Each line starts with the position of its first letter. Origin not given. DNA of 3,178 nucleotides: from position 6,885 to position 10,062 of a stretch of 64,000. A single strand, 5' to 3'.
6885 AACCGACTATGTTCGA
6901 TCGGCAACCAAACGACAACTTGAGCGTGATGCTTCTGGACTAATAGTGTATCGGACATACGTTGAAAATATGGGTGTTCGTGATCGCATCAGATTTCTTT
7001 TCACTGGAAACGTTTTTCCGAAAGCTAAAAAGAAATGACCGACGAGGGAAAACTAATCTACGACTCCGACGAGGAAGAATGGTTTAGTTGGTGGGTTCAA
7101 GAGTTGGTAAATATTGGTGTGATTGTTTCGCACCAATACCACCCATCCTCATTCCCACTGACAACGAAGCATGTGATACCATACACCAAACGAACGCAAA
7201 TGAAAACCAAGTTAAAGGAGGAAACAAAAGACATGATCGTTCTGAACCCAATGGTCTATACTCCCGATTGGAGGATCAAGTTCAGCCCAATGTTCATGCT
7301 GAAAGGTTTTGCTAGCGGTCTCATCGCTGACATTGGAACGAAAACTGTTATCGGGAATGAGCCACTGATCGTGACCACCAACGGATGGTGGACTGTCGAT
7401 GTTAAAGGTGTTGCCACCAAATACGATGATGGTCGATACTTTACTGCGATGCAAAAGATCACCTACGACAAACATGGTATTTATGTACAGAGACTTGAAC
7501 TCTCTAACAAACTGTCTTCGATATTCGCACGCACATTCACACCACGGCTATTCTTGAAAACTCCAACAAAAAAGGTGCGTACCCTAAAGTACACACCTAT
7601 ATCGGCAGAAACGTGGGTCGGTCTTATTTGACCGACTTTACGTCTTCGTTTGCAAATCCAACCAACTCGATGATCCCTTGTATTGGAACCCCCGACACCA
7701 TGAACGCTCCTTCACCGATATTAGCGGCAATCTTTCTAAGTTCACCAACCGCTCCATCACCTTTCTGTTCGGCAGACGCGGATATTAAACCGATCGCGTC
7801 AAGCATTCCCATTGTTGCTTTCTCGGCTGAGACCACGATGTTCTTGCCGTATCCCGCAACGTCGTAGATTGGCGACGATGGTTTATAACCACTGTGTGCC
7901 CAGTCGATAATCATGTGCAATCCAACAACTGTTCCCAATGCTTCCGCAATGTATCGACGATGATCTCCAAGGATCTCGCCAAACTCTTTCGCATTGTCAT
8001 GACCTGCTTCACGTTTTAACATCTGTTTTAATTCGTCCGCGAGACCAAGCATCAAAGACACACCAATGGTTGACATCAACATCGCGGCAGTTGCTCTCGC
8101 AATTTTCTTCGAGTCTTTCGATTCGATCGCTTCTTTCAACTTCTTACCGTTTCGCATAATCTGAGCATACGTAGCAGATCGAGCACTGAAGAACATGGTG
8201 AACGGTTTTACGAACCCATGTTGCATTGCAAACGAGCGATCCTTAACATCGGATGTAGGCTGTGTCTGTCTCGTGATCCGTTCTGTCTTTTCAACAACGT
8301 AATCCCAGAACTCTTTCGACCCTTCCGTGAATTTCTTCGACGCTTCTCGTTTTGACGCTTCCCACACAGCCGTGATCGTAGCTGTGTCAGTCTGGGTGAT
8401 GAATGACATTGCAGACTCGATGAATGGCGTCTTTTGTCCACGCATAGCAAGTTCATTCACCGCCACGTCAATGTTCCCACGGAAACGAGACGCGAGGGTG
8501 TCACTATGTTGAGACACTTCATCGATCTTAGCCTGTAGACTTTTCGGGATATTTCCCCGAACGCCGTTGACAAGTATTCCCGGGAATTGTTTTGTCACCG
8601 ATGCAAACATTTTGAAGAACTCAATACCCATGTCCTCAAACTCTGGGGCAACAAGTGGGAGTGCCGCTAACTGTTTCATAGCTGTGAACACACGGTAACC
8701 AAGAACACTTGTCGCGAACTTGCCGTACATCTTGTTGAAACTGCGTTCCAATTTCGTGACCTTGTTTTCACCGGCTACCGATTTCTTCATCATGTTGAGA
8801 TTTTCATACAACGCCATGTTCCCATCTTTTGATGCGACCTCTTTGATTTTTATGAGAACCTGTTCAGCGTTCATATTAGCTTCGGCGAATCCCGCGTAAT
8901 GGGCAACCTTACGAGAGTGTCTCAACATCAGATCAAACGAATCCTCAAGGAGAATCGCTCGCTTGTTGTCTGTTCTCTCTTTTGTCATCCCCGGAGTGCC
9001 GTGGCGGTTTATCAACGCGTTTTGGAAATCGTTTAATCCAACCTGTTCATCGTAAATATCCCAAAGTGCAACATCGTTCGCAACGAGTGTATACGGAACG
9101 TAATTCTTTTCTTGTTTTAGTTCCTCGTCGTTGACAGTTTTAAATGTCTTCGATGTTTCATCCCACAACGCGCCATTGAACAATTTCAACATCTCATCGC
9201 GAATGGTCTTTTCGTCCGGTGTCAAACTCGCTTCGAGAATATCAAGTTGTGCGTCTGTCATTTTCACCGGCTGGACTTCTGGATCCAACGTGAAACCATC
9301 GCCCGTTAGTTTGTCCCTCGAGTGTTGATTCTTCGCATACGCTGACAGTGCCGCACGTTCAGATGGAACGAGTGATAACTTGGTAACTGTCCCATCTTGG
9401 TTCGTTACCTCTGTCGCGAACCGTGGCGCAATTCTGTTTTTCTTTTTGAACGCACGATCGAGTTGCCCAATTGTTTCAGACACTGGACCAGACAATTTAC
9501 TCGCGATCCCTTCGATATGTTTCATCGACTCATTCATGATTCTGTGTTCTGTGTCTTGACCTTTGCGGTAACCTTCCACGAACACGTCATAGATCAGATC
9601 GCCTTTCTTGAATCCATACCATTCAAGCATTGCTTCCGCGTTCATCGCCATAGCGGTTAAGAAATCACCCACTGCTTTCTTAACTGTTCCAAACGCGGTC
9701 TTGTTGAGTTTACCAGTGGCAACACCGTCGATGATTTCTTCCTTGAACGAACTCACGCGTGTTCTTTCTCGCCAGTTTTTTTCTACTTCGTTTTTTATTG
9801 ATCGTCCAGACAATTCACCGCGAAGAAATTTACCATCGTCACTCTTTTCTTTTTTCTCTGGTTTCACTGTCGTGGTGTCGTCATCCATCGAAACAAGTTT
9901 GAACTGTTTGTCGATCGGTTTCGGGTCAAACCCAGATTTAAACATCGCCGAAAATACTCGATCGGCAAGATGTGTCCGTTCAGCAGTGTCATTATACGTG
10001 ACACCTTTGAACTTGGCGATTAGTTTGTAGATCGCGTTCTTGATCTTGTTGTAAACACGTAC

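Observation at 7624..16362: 2912-aa polyvalent virion protein combining a lytic transglycosylase with two different zincin motifs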

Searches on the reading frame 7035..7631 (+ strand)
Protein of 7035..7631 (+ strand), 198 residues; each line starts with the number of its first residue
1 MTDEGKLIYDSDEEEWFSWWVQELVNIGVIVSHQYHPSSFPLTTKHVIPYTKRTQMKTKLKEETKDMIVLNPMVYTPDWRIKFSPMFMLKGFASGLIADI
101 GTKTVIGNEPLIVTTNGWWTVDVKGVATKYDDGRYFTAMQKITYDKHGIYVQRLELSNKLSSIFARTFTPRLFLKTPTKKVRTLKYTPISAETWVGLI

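Call 17: search_protein_families(library=pfam, proteins=[window:7035-7631:+], max_evalue=0.01)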
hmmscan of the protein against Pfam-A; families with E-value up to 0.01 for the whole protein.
window:7035-7631:+ (198 aa): 0 families

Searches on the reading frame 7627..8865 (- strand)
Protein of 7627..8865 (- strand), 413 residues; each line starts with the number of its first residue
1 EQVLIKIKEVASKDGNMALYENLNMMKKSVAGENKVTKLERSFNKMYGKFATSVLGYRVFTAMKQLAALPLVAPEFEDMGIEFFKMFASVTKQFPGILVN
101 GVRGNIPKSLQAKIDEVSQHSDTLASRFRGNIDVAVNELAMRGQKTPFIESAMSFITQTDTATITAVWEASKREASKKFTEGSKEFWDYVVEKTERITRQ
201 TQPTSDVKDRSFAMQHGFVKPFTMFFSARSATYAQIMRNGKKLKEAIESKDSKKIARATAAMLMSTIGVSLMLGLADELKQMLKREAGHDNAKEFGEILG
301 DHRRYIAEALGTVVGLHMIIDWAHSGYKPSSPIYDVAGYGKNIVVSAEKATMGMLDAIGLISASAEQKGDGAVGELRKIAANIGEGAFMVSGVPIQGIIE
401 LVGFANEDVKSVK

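Call 79: search_protein_families(library=pfam, proteins=[window:7627-8865:-], max_evalue=10)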
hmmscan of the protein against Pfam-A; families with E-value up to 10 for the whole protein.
window:7627-8865:- (413 aa): 1 family
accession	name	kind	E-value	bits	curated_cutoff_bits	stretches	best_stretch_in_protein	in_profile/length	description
PF00199.24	Catalase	-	0.014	14.9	25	1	160-258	130-229/383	Catalase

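Call 100: search_protein_families(library=phrogs, proteins=[window:7627-8865:-], max_evalue=1)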
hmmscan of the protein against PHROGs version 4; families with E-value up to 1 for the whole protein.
window:7627-8865:- (413 aa): 2 families
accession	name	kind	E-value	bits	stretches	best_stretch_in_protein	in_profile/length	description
phrog_28077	-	unknown function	1.3e-10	40.4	1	111-300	1203-1398/1524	-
phrog_16785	-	unknown function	0.11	13.2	1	225-283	39-97/175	-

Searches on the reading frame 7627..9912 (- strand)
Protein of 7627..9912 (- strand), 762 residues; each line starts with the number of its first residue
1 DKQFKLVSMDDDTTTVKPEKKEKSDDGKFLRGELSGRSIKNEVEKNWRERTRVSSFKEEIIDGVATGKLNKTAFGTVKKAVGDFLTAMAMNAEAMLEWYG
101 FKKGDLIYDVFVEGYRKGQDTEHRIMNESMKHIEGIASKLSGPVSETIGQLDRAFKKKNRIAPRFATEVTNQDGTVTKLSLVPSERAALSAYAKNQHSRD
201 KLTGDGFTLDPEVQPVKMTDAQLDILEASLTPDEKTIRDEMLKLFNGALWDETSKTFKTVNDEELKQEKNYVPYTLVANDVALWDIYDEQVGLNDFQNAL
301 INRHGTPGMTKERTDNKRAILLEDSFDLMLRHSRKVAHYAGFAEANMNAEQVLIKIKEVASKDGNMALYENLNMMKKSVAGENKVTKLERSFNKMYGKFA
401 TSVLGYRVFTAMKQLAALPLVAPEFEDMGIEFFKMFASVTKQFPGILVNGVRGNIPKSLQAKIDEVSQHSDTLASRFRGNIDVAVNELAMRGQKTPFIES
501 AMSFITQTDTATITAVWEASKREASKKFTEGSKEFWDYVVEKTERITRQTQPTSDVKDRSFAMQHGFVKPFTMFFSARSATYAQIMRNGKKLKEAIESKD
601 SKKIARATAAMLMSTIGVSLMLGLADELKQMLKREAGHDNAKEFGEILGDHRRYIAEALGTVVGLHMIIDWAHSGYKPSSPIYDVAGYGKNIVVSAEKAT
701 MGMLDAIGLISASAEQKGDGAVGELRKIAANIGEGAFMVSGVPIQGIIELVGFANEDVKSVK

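Call 16: find_homologous_proteins(query=window:7627-9912:-, max_evalue=0.001)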
Query window:7627-9912:-: 8000 candidates shared short words with the query, none scored E <= 0.001.

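Call 56: search_solved_structures(query=A3, max_evalue=10)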
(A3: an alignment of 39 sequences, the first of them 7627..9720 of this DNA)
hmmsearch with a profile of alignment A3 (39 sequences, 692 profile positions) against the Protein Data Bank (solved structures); distinct sequences matched with E-value up to 10: 2.
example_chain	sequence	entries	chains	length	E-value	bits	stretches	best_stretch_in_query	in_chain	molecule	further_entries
3zhe_B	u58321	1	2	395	0.74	11.2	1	273-331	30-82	PROTEIN SMG-7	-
2php_A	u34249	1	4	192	1.2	10.5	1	518-578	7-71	Uncharacterized protein MJ0236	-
